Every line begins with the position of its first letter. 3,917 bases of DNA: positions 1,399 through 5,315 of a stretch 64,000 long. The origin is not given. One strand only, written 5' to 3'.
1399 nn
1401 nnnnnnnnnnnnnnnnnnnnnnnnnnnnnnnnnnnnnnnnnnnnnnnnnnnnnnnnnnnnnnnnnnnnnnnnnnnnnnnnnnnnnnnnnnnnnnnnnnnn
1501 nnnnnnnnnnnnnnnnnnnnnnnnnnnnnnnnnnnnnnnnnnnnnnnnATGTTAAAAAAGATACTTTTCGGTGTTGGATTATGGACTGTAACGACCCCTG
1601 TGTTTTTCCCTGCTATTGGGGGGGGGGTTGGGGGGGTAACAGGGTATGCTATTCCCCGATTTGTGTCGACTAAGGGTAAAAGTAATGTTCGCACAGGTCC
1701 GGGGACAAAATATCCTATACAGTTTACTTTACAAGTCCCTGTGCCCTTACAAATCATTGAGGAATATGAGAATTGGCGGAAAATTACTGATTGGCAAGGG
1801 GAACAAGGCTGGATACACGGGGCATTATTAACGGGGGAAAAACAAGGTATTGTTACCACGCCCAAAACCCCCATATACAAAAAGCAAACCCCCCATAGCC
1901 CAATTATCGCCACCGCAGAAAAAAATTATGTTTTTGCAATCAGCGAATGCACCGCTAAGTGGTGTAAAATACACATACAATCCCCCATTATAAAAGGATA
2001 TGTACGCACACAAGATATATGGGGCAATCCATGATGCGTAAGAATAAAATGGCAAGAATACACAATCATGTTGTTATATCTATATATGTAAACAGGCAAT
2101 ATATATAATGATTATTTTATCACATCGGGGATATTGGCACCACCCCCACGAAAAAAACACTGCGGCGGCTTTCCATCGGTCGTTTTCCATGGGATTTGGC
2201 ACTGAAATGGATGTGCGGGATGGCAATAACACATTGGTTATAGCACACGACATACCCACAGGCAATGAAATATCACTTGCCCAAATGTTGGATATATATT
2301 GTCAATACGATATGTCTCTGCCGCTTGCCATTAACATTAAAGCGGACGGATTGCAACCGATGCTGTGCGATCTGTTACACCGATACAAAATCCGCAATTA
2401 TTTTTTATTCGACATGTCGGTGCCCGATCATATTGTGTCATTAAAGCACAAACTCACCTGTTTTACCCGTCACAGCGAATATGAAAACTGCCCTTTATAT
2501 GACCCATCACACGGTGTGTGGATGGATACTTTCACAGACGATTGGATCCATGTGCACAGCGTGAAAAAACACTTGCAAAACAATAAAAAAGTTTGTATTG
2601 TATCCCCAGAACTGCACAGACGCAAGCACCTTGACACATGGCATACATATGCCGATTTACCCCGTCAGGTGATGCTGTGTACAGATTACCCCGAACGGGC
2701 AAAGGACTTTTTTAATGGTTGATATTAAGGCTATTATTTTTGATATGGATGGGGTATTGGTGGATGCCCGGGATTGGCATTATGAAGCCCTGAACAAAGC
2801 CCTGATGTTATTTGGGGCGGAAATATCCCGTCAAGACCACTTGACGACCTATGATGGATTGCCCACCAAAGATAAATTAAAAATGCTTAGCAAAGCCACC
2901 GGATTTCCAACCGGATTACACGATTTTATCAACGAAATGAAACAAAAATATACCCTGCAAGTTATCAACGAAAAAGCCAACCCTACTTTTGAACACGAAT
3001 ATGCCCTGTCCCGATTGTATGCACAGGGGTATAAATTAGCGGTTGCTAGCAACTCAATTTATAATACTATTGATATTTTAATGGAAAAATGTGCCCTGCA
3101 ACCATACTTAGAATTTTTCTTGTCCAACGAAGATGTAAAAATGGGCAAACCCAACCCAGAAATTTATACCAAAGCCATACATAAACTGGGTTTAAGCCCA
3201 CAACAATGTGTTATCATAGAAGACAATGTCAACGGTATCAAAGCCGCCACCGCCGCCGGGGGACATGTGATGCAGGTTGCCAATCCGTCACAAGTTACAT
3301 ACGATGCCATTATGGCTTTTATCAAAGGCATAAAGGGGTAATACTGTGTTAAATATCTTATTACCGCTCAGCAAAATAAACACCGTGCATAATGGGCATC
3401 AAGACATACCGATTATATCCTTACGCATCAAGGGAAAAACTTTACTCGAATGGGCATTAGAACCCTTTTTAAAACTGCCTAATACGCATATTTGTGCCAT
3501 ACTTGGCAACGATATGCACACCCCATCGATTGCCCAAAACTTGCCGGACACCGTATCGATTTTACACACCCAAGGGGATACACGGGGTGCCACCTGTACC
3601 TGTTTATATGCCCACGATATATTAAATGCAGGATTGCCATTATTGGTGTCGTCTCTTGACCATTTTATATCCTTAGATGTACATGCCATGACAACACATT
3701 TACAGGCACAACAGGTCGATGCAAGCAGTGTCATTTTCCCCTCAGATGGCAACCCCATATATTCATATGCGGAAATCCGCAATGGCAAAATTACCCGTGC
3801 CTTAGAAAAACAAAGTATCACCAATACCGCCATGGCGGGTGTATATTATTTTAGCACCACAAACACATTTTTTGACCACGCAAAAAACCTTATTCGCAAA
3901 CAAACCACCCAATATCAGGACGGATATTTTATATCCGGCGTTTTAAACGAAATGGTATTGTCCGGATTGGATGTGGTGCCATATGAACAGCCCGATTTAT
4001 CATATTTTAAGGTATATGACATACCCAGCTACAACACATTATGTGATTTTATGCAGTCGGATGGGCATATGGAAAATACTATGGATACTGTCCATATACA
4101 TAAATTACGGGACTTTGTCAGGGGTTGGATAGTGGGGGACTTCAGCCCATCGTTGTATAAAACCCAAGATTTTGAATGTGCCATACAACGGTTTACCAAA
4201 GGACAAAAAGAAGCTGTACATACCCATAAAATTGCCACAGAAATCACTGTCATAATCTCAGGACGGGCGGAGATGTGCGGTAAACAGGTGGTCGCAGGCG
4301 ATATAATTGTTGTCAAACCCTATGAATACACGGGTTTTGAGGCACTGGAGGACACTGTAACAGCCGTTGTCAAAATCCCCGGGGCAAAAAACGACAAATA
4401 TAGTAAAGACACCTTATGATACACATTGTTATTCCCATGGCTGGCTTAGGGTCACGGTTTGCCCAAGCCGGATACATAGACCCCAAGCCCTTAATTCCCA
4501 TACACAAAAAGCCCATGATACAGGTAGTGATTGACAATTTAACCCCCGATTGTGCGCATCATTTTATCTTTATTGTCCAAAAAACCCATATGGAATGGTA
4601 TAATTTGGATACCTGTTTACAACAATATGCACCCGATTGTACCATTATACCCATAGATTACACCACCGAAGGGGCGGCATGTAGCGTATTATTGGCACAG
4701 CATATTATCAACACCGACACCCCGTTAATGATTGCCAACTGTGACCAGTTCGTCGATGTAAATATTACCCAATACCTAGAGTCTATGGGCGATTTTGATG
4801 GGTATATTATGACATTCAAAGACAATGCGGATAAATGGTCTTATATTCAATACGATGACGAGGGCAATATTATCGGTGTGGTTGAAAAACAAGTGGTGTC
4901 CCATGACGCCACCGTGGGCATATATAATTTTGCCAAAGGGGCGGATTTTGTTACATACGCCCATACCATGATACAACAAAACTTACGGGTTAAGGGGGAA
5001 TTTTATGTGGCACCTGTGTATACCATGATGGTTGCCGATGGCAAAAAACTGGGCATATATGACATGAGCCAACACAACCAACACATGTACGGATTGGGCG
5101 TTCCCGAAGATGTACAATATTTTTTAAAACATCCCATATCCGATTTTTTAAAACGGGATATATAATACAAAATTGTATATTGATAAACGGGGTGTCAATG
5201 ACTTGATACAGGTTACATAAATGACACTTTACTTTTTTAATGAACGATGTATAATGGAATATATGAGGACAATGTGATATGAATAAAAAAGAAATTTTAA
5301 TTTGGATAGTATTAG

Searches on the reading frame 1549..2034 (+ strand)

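Call 17: search_protein_families(library=pfam, proteins=[window:1549-2034:+], max_evalue=0.001)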
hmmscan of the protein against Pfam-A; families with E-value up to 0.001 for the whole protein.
window:1549-2034:+ (161 aa): 2 families
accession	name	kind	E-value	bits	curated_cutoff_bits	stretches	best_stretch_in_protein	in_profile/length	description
PF06347.19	SH3_4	-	4.7e-22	78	24.1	2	43-96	3-56/56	Bacterial SH3 domain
PF08239.17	SH3_3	-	9.5e-15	55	27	1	46-94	4-53/54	Bacterial SH3 domain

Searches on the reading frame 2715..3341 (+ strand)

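Call 17: search_protein_families(library=pfam, proteins=[window:2715-3341:+], max_evalue=0.001)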
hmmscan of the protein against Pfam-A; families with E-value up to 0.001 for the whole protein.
window:2715-3341:+ (208 aa): 3 families
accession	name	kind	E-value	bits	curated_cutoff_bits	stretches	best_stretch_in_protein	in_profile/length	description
PF13419.12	HAD_2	-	6.9e-34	117.9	23.8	1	7-187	1-177/178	Haloacid dehalogenase-like hydrolase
PF00702.32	Hydrolase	-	1.4e-26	94.5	26.4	1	4-182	1-191/191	haloacid dehalogenase-like hydrolase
PF13242.12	Hydrolase_like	-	6.2e-07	29.7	22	1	143-189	2-49/75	HAD-hyrolase-like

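Call 69: search_protein_families(library=ncbifam, proteins=[window:2715-3341:+], max_evalue=0.001)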
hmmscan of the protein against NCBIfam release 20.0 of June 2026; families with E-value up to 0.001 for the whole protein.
window:2715-3341:+ (208 aa): 41 families (the best 25 are shown)
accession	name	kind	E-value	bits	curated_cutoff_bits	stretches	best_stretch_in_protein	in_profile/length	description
TIGR02009.1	PGMB-YQAB-SF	subfamily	1.5e-36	126.4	153.35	1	4-188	1-186/186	beta-phosphoglucomutase family hydrolase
NF008087.0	PRK10826.1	equivalog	1.2e-28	100.2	191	1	3-193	6-196/222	hexitol phosphatase HxpB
TIGR01990.1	bPGM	equivalog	6.3e-28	98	189.4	1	4-187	1-185/187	beta-phosphoglucomutase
NF046057.1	bifunc_MtlD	equivalog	5.8e-23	81.2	800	1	4-187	7-190/683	bifunctional mannitol-1-phosphate dehydrogenase/phosphatase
NF053653.1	InDiPhoBT2121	equivalog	6.8e-20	71.6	245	1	4-188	1-186/216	inorganic diphosphatase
TIGR01509.1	HAD-SF-IA-v3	subfamily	6.9e-19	68.5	29.4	1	124-187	92-153/154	HAD-IA family hydrolase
NF009804.0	PRK13288.1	equivalog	7.8e-19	68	218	1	3-189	2-182/215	pyrophosphatase PpaX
TIGR01449.2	PGP_bact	equivalog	4.3e-18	65.6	180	1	7-188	1-184/213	phosphoglycolate phosphatase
NF008000.0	PRK10725.1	equivalog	4.8e-18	66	215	1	5-188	6-185/188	fructose-1-phosphate/6-phosphogluconate phosphatase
TIGR02253.1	CTE7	subfamily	5.2e-18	65.6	169.75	1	4-182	2-188/221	TIGR02253 family HAD-type hydrolase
NF009695.0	PRK13222.1-2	equivalog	2.3e-17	63.2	225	1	3-188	5-193/226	phosphoglycolate phosphatase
NF008610.0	PRK11587.1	equivalog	6e-17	61.7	282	1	124-194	117-187/219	sugar phosphatase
NF007854.0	PRK10563.1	equivalog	1.3e-14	54.4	211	1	1-186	1-183/221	6-phosphogluconate phosphatase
NF009697.0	PRK13222.1-4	equivalog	1.6e-13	50.6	327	1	2-185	5-190/232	phosphoglycolate phosphatase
NF009694.0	PRK13222.1-1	equivalog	1.9e-13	50.3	415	1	77-185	99-207/252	phosphoglycolate phosphatase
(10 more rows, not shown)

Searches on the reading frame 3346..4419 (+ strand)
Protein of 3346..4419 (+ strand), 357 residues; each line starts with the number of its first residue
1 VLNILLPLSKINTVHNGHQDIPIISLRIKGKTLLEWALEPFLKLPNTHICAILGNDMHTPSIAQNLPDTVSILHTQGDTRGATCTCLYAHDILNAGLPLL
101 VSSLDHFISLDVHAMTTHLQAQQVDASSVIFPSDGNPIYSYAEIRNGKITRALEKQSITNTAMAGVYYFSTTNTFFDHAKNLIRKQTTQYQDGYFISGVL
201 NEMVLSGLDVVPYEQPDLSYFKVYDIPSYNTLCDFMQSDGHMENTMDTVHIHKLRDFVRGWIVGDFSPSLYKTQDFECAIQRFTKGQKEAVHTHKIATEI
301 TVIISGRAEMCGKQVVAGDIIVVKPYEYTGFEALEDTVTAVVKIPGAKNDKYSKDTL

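Call 3: search_protein_families(library=pfam, proteins=[window:3346-4419:+], max_evalue=0.01)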
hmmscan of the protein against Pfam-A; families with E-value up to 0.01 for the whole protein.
window:3346-4419:+ (357 aa): 1 family
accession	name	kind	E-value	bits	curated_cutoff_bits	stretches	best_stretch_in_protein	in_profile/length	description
PF00483.29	NTP_transferase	-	0.0036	17.3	21.2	1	75-177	79-188/245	Nucleotidyl transferase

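Call 69: search_protein_families(library=ncbifam, proteins=[window:3346-4419:+], max_evalue=0.001)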
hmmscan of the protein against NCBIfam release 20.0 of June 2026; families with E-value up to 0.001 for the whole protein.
window:3346-4419:+ (357 aa): 1 family
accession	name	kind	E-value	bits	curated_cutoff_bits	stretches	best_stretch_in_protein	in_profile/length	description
TIGR01208.1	rmlA_long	equivalog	9.2e-05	21.5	320.25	1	26-182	25-185/353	glucose-1-phosphate thymidylyltransferase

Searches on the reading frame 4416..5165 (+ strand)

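Call 3: search_protein_families(library=pfam, proteins=[window:4416-5165:+], max_evalue=0.01)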
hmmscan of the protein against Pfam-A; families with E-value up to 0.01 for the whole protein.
window:4416-5165:+ (249 aa): 2 families
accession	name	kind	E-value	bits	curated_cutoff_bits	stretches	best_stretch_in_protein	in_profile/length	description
PF00483.29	NTP_transferase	-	5.9e-10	39.6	21.2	1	8-175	6-183/245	Nucleotidyl transferase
PF12804.13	NTP_transf_3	-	1.5e-08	35.4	27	1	5-123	2-109/160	MobA-like NTP transferase domain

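Call 69: search_protein_families(library=ncbifam, proteins=[window:4416-5165:+], max_evalue=0.001)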
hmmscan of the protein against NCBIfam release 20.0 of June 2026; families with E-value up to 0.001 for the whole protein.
window:4416-5165:+ (249 aa): 11 families
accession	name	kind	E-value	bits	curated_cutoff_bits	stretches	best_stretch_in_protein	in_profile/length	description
TIGR03992.1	Arch_glmU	subfamily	1.6e-12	47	292.1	1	4-209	3-200/393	bifunctional sugar-1-phosphate nucleotidylyltransferase/acetyltransferase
TIGR01208.1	rmlA_long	equivalog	3.1e-12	46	320.25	1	5-215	3-212/353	glucose-1-phosphate thymidylyltransferase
NF041173.1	Sug_nt_acttase_Thmprot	equivalog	4.9e-11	42.2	600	1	4-213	3-203/405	bifunctional sugar-1-phosphate nucleotidylyltransferase/acetyltransferase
NF041313.1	UDPGP_AglF_Halo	equivalog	9.6e-11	41.6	400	1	4-213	3-210/234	UTP--glucose-1-phosphate uridylyltransferase AglF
TIGR01099.1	galU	equivalog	1.6e-07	31.2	326.8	1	4-57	4-57/261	UTP--glucose-1-phosphate uridylyltransferase GalU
TIGR01173.1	glmU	equivalog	3.4e-06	26.2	366.85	1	3-220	2-217/452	bifunctional UDP-N-acetylglucosamine diphosphorylase/glucosamine-1-phosphate N-acetyltransferase GlmU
NF007516.0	PRK10122.1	equivalog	7.4e-06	25.3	534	1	3-52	5-54/297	UTP--glucose-1-phosphate uridylyltransferase GalF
NF049965.1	GlMnHpPGnyltfHddC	equivalog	7.8e-06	25.7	300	1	5-175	4-170/221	D-glycero-D-manno-heptose 1-phosphate guanosyltransferase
TIGR01105.1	galF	equivalog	1.2e-05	24.6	659.2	1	3-53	5-55/297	GalU regulator GalF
NF009928.0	PRK13389.1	equivalog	6.4e-05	22.2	548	1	4-47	11-54/302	UTP--glucose-1-phosphate uridylyltransferase GalU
NF041135.1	IPPtranDIPPsyn_Thcocales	equivalog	0.00044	19.3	580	1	5-105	4-98/419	bifunctional L-myo-inositol-1-phosphate cytidylyltransferase/CDP-L-myo-inositol myo-inositolphosphotransferase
